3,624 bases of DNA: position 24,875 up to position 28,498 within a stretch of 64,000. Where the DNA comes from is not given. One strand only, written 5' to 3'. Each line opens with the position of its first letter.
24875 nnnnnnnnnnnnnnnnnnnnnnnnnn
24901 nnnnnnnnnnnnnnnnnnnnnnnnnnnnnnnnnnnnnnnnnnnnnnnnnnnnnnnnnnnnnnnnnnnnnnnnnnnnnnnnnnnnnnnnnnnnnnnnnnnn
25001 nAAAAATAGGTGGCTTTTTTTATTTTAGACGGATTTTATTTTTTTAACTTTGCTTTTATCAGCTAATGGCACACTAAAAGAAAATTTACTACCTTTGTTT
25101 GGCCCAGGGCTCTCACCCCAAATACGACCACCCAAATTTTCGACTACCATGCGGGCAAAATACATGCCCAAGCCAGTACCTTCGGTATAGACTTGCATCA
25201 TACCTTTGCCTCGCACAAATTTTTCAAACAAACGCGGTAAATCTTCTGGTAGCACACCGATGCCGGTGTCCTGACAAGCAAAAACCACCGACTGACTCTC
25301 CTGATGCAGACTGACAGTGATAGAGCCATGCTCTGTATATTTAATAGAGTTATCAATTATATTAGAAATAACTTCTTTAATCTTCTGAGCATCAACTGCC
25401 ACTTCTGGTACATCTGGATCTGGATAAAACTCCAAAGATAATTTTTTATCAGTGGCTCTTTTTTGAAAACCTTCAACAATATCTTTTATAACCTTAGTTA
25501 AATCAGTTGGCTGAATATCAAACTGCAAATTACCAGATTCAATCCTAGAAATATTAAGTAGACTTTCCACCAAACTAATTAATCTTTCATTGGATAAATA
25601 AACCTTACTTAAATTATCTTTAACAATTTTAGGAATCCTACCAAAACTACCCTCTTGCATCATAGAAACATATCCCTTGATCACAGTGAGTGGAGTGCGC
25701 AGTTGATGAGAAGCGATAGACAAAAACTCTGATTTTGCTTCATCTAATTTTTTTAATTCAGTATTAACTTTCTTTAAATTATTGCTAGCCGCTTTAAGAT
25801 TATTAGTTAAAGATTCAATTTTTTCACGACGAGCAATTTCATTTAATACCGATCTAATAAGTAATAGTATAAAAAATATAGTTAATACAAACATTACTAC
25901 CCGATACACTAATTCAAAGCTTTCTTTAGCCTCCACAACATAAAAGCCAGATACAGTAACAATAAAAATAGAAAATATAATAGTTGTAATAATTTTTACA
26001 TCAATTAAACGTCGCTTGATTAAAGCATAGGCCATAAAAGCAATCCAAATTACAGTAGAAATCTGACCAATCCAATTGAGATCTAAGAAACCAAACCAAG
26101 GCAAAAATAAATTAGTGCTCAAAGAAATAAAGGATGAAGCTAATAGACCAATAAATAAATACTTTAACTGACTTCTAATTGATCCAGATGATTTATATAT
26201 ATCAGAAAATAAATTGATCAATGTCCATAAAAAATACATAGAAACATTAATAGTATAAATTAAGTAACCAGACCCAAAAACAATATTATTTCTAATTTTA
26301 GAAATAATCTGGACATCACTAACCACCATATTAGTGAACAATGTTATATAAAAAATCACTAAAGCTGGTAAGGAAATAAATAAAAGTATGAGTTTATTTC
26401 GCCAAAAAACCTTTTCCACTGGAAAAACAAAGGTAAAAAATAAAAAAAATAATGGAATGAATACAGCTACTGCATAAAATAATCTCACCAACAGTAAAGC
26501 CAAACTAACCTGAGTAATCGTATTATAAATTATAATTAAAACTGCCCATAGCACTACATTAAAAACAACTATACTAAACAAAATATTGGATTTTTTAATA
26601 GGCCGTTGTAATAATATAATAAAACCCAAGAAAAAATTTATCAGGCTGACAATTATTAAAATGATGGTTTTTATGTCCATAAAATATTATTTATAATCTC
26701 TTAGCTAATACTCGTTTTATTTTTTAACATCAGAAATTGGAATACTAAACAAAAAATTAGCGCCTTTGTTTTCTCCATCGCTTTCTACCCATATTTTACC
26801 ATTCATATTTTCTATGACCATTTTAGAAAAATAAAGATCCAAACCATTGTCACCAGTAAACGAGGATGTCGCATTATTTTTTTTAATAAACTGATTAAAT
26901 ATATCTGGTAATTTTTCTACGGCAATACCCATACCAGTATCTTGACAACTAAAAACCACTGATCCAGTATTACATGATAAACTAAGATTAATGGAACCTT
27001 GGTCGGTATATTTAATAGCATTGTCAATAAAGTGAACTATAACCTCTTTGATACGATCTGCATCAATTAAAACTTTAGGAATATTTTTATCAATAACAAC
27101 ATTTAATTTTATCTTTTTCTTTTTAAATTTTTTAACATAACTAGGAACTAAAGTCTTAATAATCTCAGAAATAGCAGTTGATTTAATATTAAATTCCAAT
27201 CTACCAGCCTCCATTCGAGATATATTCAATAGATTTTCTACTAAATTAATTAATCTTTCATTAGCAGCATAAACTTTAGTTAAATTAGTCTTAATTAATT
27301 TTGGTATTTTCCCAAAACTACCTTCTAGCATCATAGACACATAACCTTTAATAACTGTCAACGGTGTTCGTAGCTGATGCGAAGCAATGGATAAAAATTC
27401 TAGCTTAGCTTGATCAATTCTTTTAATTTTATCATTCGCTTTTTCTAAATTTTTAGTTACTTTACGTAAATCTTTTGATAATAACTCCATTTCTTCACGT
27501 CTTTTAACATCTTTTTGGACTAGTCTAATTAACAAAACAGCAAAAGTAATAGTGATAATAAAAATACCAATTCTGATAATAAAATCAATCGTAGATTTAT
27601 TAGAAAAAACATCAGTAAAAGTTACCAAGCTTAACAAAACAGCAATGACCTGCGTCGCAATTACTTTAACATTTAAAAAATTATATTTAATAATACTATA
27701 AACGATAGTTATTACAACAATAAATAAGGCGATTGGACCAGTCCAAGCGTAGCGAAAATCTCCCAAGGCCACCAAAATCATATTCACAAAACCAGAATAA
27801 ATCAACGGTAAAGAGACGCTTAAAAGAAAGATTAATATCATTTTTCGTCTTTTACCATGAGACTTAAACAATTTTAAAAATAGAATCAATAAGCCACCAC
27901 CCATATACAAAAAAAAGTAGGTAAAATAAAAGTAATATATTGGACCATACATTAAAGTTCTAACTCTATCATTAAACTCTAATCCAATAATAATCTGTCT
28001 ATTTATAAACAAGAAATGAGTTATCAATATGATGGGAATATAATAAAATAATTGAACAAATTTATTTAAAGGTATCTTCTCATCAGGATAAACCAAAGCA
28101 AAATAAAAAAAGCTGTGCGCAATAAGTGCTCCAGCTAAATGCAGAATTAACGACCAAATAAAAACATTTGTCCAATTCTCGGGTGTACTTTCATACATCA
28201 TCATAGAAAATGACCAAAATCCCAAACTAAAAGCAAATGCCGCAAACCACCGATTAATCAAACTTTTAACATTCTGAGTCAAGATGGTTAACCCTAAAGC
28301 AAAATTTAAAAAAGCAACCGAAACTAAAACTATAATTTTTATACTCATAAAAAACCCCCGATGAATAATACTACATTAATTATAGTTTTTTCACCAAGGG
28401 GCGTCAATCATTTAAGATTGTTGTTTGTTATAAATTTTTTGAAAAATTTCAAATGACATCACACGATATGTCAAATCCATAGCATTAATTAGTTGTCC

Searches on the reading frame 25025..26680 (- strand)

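Call 19: search_protein_families(library=pfam, proteins=[window:25025-26680:-], max_evalue=0.00001)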
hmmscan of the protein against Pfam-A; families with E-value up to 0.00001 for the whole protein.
window:25025-26680:- (551 aa): 3 families
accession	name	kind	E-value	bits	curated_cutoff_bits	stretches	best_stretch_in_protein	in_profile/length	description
PF02518.31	HATPase_c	-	6.6e-24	84.9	26.4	1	430-540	2-110/111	Histidine kinase-, DNA gyrase B-, and HSP90-like ATPase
PF00512.31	HisKA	-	4.1e-16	59.2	26.9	1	315-383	1-66/66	His Kinase A (phospho-acceptor) domain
PF16927.11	HisKA_7TM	-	8.9e-10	39.2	28.6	1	7-228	1-222/224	N-terminal 7TM region of histidine kinase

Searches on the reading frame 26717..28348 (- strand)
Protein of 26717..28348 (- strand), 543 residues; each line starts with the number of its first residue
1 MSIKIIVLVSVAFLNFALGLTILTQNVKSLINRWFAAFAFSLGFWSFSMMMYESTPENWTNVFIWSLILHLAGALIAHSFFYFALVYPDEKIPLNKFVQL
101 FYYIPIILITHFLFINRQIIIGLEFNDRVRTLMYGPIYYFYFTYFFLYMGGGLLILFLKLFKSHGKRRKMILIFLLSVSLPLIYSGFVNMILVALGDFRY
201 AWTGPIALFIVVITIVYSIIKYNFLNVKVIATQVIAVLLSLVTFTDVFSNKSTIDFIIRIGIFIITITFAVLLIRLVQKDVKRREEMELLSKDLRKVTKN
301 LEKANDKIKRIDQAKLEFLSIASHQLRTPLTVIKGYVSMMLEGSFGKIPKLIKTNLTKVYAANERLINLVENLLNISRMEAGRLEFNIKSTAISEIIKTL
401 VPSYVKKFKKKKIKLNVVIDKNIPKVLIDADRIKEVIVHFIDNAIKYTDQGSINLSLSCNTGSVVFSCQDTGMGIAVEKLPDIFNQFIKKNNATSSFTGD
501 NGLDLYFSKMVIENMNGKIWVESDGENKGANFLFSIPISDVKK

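Call 19: search_protein_families(library=pfam, proteins=[window:26717-28348:-], max_evalue=0.00001)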
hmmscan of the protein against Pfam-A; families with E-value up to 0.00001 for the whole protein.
window:26717-28348:- (543 aa): 3 families
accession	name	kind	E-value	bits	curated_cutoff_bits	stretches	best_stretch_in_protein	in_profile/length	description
PF02518.31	HATPase_c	-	1.6e-19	70.8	26.4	1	429-538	2-109/111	Histidine kinase-, DNA gyrase B-, and HSP90-like ATPase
PF16927.11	HisKA_7TM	-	4.8e-15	56.4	28.6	1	8-227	2-222/224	N-terminal 7TM region of histidine kinase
PF00512.31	HisKA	-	6.6e-15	55.4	26.9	1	314-382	1-66/66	His Kinase A (phospho-acceptor) domain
